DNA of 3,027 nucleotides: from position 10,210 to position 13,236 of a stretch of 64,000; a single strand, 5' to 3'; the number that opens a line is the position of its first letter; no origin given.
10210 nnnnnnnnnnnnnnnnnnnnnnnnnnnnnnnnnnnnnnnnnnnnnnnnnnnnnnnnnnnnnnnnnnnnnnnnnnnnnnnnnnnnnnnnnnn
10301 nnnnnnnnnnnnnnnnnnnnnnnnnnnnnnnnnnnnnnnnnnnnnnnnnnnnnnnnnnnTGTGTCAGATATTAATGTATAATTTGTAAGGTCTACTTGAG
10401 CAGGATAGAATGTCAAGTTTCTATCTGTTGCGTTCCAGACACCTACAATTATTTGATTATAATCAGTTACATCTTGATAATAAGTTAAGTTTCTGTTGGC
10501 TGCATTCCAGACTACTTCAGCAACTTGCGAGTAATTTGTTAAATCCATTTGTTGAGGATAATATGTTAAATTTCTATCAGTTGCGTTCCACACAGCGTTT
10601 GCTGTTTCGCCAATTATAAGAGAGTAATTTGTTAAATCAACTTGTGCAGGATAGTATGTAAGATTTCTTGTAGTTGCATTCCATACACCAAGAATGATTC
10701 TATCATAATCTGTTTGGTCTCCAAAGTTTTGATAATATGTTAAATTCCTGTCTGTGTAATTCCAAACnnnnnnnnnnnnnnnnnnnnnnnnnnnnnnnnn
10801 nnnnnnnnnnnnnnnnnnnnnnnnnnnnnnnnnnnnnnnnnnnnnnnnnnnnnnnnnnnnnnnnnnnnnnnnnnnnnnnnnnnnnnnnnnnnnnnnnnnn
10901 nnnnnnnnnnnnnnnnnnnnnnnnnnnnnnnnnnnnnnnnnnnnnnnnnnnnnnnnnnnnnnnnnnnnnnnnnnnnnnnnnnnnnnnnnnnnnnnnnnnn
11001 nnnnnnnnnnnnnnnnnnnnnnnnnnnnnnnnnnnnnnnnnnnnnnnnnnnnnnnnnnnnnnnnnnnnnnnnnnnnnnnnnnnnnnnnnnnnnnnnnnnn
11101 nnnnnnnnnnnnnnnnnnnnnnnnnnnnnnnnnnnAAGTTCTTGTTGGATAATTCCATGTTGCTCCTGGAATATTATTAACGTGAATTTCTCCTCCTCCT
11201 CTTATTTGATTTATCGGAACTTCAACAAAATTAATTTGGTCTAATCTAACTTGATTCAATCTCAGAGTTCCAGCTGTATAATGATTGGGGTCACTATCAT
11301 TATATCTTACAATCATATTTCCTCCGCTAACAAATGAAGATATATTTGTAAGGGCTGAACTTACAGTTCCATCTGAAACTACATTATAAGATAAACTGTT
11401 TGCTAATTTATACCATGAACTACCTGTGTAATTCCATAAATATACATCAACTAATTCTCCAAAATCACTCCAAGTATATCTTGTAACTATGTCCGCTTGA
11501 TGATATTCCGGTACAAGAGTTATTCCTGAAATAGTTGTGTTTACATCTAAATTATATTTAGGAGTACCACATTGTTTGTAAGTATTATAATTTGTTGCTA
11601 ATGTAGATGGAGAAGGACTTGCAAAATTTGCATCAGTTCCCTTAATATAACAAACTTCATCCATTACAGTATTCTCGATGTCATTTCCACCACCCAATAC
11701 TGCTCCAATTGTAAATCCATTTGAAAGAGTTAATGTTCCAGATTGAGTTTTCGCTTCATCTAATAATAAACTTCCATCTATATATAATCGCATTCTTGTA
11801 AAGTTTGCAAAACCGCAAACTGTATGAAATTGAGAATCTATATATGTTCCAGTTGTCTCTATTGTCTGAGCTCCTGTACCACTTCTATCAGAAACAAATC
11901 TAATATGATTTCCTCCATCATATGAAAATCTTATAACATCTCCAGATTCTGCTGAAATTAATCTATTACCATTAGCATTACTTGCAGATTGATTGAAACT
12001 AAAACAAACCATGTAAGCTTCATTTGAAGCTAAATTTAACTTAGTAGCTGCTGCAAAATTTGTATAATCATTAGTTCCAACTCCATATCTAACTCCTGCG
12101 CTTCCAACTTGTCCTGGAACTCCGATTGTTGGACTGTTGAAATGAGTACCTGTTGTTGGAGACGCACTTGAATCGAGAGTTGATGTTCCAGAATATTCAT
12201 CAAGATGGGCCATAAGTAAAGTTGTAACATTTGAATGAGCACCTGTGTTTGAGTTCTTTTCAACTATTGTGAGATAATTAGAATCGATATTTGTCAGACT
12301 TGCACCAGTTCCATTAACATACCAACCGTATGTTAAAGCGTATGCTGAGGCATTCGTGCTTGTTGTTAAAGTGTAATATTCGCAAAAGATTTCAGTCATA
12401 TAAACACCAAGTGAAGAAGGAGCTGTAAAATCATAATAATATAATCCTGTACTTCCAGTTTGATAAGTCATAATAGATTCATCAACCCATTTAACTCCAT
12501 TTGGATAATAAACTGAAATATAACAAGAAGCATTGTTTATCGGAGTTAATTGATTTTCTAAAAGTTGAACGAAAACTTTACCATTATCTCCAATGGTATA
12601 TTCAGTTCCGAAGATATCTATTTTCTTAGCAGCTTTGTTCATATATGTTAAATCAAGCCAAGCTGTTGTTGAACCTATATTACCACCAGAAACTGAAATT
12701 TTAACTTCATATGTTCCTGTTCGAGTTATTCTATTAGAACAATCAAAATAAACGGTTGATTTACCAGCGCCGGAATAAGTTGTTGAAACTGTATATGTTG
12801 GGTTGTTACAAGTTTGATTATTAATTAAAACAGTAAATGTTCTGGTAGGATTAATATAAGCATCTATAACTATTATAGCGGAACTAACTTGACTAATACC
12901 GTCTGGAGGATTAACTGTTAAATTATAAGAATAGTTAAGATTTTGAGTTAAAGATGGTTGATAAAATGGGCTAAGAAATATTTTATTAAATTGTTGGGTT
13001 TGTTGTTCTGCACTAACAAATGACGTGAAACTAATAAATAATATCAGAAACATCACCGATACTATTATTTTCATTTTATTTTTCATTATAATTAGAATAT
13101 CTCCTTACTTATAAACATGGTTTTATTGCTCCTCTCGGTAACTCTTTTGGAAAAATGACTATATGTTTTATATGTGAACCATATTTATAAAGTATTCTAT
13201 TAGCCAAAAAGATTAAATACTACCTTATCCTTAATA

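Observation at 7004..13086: Minus-strand operon: 1777-aa secreted repeat protein plus secreted/polytopic partner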

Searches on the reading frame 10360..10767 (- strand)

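Call 49: search_protein_families(library=phrogs, proteins=[window:10360-10767:-], max_evalue=1)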
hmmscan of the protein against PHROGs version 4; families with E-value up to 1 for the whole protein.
seq(136 aa): 9 families
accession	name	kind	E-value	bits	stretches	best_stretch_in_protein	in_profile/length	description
phrog_17712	-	unknown function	0.00055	21.1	1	88-111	24-47/104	-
phrog_10046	-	unknown function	0.0028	18.8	0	100-131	5-37/87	-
phrog_20339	-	unknown function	0.023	15.7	1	67-106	15-53/62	-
phrog_19112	-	unknown function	0.03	15.5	0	90-108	23-41/82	-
phrog_25757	-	unknown function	0.25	12.4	0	90-98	12-20/40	-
phrog_2460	-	unknown function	0.33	12.1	0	98-116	28-46/73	-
phrog_8210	-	unknown function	0.41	11.8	0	17-48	38-69/89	-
phrog_13328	-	unknown function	0.43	12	0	86-107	34-55/72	-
phrog_28496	-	unknown function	0.8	10.7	1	68-126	56-115/172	-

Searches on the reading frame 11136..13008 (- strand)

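Call 47: predict_structure(alignment_id=A2)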
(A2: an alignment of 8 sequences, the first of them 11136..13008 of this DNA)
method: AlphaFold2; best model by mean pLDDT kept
length: 624 residues; sequences in the alignment: 8
mean_pLDDT: 49.7   pTM: 0.32
mean pLDDT of the five models: 49.7, 49.7, 46.5, 45.0, 41.5
residues with pLDDT >= 90: 0; 70-90: 107; 50-70: 181; < 50: 336
segments of 3 or more residues with pLDDT < 50: 1-7, 35-39, 123-143, 149-155, 200-203, 209-327, 341-386, 421-452, 479-504, 514-516, 561-565, 575-582, 584-624
pLDDT, mean of each block of 10 residues (from residue 1): 43 67 82 54 78 81 84 68 79 78 85 77 36 36 48 47 57 67 53 54 48 33 25 28 29 26 31 30 31 29 32 32 43 60 45 41 39 38 47 64 67 68 41 34 37 52 60 56 31 28 49 55 67 76 59 60 49 51 47 31 26 26 29
secondary structure, 60 per line:
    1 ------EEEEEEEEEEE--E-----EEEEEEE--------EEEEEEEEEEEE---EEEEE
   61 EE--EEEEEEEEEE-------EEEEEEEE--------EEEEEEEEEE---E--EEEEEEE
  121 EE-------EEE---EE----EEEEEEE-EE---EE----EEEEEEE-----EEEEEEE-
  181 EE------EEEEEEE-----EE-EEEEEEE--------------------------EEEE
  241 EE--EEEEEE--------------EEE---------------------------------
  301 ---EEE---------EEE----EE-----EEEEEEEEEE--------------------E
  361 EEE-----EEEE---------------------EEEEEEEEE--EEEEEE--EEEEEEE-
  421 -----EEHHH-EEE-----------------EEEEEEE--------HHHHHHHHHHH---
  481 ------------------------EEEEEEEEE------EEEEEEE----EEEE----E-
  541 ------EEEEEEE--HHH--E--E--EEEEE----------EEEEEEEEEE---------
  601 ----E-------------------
elements in order (helices of 4 or more, strands of 3 or more residues): E7-17 E26-32 E41-52 E56-62 E65-74 E82-89 E98-107 E114-122 E130-132 E142-148 E161-167 E173-179 E189-195 E204-210 E237-242 E245-250 E265-267 E304-306 E316-318 E330-339 E360-363 E369-372 E394-402 E405-410 E413-419 E432-434 E452-458 H467-477 E505-513 E520-526 E531-534 E547-553 E567-571 E582-591

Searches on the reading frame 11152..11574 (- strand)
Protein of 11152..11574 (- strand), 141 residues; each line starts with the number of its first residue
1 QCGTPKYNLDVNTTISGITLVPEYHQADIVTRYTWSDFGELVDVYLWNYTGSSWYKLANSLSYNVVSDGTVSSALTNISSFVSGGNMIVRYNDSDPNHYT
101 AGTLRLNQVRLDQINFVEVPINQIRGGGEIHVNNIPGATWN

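Call 33: search_protein_families(library=pfam, proteins=[window:11152-11574:-], max_evalue=5)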
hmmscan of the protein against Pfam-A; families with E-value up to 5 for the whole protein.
seq(141 aa): 1 family
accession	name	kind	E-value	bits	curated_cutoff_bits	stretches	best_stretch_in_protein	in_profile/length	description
PF12158.14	DUF3592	-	0.068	14.3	25.3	1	45-98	27-76/84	Domain of unknown function (DUF3592)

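Call 49: search_protein_families(library=phrogs, proteins=[window:11152-11574:-], max_evalue=1)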
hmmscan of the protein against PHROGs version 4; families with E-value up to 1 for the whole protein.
seq(141 aa): 2 families
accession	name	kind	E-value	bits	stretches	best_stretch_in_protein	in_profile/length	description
phrog_32310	-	unknown function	0.2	12.9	1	37-61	32-57/72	-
phrog_30571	-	unknown function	0.24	12.2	1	77-119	45-87/182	-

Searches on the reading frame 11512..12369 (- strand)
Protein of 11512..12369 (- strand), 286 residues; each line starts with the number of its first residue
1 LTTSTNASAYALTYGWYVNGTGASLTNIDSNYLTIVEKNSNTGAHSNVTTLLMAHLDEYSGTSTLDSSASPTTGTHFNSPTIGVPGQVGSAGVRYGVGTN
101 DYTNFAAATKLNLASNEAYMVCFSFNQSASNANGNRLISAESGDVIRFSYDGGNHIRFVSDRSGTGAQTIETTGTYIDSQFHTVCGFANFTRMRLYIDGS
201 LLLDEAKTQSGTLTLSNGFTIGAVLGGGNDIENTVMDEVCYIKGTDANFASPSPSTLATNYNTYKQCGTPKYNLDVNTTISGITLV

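Call 33: search_protein_families(library=pfam, proteins=[window:11512-12369:-], max_evalue=5)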
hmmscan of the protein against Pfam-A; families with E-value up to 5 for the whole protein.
seq(286 aa): 2 families
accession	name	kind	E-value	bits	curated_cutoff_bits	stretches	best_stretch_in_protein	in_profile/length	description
PF13385.13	Laminin_G_3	-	3.8e-10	40.5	27.6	1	99-239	3-138/151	Concanavalin A-like lectin/glucanases superfamily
PF22312.2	SgrA_ig-like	-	0.16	12.6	27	1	4-44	30-68/110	SgrA, immunoglobulin-like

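Call 49: search_protein_families(library=phrogs, proteins=[window:11512-12369:-], max_evalue=1)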
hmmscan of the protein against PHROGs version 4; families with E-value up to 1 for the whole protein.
seq(286 aa): 0 families

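Call 70: search_solved_structures(query=window:11512-12369:-, max_evalue=1, show_alignments=2)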
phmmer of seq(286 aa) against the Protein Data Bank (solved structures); distinct sequences matched with E-value up to 1: 0.

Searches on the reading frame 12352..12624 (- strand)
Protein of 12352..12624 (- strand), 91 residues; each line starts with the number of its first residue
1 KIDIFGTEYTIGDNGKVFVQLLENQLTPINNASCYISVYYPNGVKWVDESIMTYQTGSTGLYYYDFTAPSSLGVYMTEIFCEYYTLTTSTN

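Call 33: search_protein_families(library=pfam, proteins=[window:12352-12624:-], max_evalue=5)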
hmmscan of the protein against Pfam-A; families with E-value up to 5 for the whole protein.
seq(91 aa): 1 family
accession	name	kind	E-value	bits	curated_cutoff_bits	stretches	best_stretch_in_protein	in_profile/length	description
PF01835.25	MG2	-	0.037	14.8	32.8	1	9-75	11-76/96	MG2 domain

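Call 49: search_protein_families(library=phrogs, proteins=[window:12352-12624:-], max_evalue=1)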
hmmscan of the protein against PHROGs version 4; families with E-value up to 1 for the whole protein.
seq(91 aa): 0 families

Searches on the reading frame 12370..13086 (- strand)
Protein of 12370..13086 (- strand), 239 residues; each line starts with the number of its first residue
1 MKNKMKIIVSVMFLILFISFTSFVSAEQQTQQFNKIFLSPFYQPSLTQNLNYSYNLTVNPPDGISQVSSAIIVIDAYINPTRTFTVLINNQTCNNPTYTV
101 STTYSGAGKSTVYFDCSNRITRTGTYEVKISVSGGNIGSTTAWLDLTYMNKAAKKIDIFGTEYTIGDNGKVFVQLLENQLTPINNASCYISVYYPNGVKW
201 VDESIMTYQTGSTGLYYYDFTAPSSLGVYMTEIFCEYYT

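Call 26: find_related_loci(query=A1, collection=genome_contigs, flank=10000)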
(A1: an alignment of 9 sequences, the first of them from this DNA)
Query A1 (239 aa) in genome_contigs; peptide patterns used: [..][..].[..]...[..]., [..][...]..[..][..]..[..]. (x = any residue, [..] = any of these).
35 stretches matched a pattern; 2 encode a relative of the query (tblastn E <= 1e-3); 2 distinct loci.
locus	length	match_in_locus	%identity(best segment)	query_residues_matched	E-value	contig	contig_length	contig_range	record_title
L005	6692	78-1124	49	151-239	6e-25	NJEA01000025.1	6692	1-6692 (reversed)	MAG: Candidatus Aenigmarchaeota archaeon ex4484_224 ex4484_224_scaffold_12263_length_6692__count_835, whole genome shotg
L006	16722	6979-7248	35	146-235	4e-14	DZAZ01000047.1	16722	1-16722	MAG TPA_asm: Helicobacter cetorum isolate SulCav_PC08_66_28_11 SulCav_PC08-66_2713_length_16722_cov_5.997120, whole geno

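Call 27: find_related_loci(query=A1, collection=viral_contigs, flank=10000)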
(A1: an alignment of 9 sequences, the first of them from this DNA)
Query A1 (239 aa) in viral_contigs; peptide patterns used: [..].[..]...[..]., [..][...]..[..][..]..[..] (x = any residue, [..] = any of these).
98 stretches matched a pattern; 2 encode a relative of the query (tblastn E <= 1e-3); 2 distinct loci.
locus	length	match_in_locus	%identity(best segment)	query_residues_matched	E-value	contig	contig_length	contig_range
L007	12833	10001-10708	39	4-237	1e-49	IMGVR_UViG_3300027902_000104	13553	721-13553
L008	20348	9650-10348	29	3-237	1e-24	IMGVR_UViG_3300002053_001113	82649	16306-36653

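Call 88: find_homologous_proteins(query=A1, max_evalue=0.00001)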
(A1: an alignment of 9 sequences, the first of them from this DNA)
Query A1 (9 sequences) (239 aa, profile of the alignment): 7 proteins with E <= 0.00001 among 4058 candidates.
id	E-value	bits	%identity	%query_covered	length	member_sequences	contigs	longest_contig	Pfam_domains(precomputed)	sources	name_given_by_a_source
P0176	1.1e-88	315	42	96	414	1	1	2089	-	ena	-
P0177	2.8e-84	300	54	88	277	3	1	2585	-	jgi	jgi:hypothetical protein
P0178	3.0e-81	290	42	97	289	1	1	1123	-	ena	-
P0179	2.2e-73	265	45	90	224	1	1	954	-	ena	-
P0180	7.0e-57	211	47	66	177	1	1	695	-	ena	-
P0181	2.2e-21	94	58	32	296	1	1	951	-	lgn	-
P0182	5.0e-21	93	52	36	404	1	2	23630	PF27237.1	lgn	-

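Call 90: search_protein_families(library=pfam, proteins=[P0182], max_evalue=0.01)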
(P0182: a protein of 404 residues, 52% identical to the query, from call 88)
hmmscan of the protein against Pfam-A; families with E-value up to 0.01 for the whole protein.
P0182 (404 aa): 0 families

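Call 100: search_protein_families(library=phrogs, proteins=[L008:643-5313:+, L008:7714-9645:+, L008:13717-17283:+, L008:17347-19218:+, L008:11742-12305:+, L008:12322-12981:+, L008:12983-13651:+], max_evalue=0.001)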
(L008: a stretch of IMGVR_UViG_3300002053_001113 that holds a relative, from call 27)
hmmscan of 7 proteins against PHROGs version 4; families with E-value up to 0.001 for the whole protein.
L008:643-5313:+ (1556 aa): 0 families

L008:7714-9645:+ (643 aa): 0 families

L008:13717-17283:+ (1188 aa): 0 families

L008:17347-19218:+ (623 aa): 0 families

L008:11742-12305:+ (187 aa): 0 families

L008:12322-12981:+ (219 aa): 0 families

L008:12983-13651:+ (222 aa): 0 families

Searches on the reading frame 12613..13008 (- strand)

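Call 33: search_protein_families(library=pfam, proteins=[window:12613-13008:-], max_evalue=5)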
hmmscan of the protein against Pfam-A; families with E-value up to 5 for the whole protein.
seq(132 aa): 3 families
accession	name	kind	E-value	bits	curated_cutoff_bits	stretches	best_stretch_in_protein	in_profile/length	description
PF03973.19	Triabin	-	0.013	15.8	21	1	69-126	53-114/149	Triabin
PF02872.23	5_nucleotid_C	-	0.067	13.7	23.6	1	23-64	105-144/158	5'-nucleotidase, C-terminal domain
PF18540.6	DUF5626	-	0.21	12.4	26.7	1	62-117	28-84/120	Domain of unknown function (DUF5626)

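Call 49: search_protein_families(library=phrogs, proteins=[window:12613-13008:-], max_evalue=1)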
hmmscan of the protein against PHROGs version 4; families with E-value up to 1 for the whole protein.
seq(132 aa): 2 families
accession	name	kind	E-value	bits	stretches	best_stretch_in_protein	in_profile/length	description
phrog_34551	-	unknown function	0.15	13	1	12-76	19-87/149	-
phrog_13322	-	unknown function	0.16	13.1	1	73-96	69-92/128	-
